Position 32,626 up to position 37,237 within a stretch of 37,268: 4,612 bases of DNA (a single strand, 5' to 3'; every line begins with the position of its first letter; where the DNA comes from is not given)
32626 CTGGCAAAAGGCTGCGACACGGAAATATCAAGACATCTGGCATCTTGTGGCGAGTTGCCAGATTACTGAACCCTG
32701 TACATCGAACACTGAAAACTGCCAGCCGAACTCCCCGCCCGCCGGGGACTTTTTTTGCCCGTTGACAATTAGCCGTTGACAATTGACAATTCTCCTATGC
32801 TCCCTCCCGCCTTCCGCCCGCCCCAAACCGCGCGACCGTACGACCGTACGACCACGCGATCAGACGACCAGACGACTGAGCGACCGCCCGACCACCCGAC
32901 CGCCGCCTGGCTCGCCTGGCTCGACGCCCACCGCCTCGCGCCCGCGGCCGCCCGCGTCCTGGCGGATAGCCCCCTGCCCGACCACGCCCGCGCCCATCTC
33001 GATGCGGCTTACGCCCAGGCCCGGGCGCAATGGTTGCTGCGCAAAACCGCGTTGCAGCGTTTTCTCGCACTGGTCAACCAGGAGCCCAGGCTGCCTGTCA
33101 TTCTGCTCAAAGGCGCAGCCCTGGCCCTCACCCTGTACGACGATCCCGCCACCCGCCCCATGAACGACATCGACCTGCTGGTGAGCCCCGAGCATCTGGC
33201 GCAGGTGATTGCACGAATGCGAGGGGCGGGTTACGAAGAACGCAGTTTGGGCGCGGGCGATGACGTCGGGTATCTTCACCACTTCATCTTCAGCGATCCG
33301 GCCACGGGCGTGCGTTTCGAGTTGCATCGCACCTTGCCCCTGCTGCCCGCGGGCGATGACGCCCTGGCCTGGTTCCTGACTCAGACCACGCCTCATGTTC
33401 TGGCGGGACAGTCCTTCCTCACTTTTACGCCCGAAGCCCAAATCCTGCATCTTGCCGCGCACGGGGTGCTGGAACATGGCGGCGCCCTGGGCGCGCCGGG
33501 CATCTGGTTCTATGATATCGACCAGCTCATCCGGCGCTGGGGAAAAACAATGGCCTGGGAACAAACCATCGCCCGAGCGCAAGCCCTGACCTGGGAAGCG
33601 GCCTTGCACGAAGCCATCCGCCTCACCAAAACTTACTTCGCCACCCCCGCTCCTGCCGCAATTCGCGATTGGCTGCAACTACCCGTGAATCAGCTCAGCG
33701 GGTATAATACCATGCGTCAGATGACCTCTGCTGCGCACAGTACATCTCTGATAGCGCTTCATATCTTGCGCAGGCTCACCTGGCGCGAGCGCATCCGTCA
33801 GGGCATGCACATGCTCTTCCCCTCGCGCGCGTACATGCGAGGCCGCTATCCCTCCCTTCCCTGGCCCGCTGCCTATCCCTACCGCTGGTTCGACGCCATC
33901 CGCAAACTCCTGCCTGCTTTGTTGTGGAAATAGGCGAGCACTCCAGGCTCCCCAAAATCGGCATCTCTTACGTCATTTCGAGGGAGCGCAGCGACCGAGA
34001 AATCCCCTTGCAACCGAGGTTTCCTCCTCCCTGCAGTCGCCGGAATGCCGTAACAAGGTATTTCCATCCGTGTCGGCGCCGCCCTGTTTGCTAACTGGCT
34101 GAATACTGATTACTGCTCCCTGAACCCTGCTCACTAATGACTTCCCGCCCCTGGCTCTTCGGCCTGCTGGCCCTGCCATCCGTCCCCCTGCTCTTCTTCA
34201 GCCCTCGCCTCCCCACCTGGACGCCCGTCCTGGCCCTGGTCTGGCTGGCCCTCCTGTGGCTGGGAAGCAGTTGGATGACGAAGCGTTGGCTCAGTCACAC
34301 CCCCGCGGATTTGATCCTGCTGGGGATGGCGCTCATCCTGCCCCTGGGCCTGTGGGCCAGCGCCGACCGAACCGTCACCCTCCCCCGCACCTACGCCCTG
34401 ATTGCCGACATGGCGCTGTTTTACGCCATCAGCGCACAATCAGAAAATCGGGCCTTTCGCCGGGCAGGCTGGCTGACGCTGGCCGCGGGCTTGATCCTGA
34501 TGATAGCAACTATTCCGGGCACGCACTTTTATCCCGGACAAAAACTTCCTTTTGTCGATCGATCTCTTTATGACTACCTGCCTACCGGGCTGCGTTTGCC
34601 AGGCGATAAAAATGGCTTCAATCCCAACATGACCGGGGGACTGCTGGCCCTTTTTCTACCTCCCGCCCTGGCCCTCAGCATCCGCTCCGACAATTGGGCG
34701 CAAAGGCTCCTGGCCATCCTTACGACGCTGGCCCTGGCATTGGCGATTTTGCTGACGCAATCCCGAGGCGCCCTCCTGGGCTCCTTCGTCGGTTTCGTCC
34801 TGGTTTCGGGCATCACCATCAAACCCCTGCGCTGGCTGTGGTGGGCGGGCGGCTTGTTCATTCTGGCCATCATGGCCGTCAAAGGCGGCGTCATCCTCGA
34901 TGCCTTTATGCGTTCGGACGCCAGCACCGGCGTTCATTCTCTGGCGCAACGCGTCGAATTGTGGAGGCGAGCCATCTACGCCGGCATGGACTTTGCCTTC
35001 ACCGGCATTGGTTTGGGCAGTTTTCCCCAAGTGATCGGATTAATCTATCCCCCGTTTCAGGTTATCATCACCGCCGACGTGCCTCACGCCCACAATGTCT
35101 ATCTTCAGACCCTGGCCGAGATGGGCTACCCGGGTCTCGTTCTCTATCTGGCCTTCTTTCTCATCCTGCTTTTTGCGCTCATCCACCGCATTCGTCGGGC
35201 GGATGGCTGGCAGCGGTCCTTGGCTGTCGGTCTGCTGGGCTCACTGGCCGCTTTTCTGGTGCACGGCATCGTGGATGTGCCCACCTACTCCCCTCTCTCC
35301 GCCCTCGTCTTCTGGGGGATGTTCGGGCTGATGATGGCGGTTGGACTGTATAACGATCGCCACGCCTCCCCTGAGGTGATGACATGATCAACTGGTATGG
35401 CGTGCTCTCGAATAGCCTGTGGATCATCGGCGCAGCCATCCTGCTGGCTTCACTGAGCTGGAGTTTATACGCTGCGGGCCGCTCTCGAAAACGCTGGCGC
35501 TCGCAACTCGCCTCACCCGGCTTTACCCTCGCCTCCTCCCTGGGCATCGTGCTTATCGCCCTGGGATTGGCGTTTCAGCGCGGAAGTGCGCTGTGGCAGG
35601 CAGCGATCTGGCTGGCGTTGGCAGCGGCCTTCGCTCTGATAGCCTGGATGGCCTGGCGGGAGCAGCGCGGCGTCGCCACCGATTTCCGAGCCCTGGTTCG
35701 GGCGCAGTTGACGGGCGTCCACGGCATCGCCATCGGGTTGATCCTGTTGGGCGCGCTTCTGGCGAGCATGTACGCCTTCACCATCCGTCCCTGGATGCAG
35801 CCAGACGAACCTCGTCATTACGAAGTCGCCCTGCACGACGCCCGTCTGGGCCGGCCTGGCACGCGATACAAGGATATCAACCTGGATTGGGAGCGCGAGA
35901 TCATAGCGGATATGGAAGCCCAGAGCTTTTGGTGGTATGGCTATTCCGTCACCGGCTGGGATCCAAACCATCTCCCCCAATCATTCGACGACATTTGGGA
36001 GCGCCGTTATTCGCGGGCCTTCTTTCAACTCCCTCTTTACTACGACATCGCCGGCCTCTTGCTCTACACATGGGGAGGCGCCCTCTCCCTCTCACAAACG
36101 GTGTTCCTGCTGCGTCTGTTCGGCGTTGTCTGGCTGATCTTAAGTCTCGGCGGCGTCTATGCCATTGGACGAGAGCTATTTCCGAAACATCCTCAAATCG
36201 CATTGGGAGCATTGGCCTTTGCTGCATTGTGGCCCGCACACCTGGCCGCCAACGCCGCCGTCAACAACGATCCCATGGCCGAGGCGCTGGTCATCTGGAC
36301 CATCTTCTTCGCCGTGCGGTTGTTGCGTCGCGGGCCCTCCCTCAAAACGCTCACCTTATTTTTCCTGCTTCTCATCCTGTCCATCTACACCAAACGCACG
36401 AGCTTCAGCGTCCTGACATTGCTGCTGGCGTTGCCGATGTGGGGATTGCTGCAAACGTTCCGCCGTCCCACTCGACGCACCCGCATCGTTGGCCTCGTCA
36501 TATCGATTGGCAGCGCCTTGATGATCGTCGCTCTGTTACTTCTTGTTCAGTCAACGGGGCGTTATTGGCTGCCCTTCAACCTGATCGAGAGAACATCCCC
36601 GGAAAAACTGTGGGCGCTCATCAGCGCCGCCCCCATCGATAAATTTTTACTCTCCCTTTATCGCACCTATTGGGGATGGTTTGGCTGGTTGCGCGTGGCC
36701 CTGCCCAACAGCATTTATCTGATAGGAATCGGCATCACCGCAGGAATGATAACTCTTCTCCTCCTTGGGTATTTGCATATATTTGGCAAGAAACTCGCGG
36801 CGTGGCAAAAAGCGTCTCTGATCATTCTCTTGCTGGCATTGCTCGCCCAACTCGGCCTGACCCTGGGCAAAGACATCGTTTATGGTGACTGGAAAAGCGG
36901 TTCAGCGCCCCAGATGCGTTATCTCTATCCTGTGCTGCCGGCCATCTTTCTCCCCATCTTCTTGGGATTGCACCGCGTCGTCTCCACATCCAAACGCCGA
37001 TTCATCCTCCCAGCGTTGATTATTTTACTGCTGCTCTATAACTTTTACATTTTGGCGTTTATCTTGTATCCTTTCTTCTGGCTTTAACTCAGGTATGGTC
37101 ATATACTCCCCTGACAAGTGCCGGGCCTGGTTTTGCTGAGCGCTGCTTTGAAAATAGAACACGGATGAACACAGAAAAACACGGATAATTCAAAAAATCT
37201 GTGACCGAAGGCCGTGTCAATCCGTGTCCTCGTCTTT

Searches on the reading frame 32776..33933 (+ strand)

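Call 70: search_protein_families(library=pfam, proteins=[window:32776-33933:+], max_evalue=0.00001)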
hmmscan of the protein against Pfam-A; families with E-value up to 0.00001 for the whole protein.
window:32776-33933:+ (385 aa): 1 family
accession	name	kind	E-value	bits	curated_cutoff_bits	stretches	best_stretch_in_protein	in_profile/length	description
PF14907.12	NTP_transf_5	-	3.1e-45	155.1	31.2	1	46-288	9-248/249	Uncharacterised nucleotidyltransferase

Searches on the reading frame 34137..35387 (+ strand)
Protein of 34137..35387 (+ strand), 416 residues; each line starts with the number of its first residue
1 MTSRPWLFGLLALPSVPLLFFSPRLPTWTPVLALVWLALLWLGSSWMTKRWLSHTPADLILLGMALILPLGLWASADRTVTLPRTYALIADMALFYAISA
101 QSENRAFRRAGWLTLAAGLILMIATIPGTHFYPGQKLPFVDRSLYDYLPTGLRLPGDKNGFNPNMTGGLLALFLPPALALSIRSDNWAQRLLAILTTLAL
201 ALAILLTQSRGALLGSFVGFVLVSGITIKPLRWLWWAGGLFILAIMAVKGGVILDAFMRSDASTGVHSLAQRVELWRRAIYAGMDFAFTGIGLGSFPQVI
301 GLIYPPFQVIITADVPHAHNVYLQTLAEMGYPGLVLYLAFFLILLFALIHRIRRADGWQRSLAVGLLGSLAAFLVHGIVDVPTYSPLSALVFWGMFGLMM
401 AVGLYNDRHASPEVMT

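Call 70: search_protein_families(library=pfam, proteins=[window:34137-35387:+], max_evalue=0.00001)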
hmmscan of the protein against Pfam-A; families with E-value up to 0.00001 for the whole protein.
window:34137-35387:+ (416 aa): 1 family
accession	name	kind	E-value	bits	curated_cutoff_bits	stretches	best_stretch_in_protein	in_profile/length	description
PF04932.20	Wzy_C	-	5.9e-21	75.3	31.7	1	196-338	2-149/149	O-Antigen ligase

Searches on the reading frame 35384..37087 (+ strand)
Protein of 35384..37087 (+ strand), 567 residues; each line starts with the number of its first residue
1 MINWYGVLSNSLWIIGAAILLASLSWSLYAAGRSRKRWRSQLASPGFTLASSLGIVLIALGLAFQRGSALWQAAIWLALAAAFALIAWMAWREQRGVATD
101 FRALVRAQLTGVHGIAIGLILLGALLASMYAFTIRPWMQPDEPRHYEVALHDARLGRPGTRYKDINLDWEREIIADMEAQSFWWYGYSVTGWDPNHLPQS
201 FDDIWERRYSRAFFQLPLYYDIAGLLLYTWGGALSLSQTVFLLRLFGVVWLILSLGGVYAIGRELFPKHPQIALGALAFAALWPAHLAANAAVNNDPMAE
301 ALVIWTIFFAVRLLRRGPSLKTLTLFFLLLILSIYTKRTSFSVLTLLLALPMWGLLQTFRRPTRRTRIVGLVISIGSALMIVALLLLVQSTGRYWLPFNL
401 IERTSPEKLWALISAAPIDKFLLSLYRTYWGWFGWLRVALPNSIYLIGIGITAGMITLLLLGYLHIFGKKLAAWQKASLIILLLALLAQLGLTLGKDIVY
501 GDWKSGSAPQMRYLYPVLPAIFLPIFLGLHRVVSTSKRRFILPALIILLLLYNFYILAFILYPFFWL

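Call 70: search_protein_families(library=pfam, proteins=[window:35384-37087:+], max_evalue=0.00001)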
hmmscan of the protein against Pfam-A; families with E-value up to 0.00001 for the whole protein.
window:35384-37087:+ (567 aa): 1 family
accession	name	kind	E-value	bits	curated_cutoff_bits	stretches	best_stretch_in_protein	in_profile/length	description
PF09913.15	DUF2142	-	4e-08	32.9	30.1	1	235-520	119-394/395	Predicted membrane protein (DUF2142)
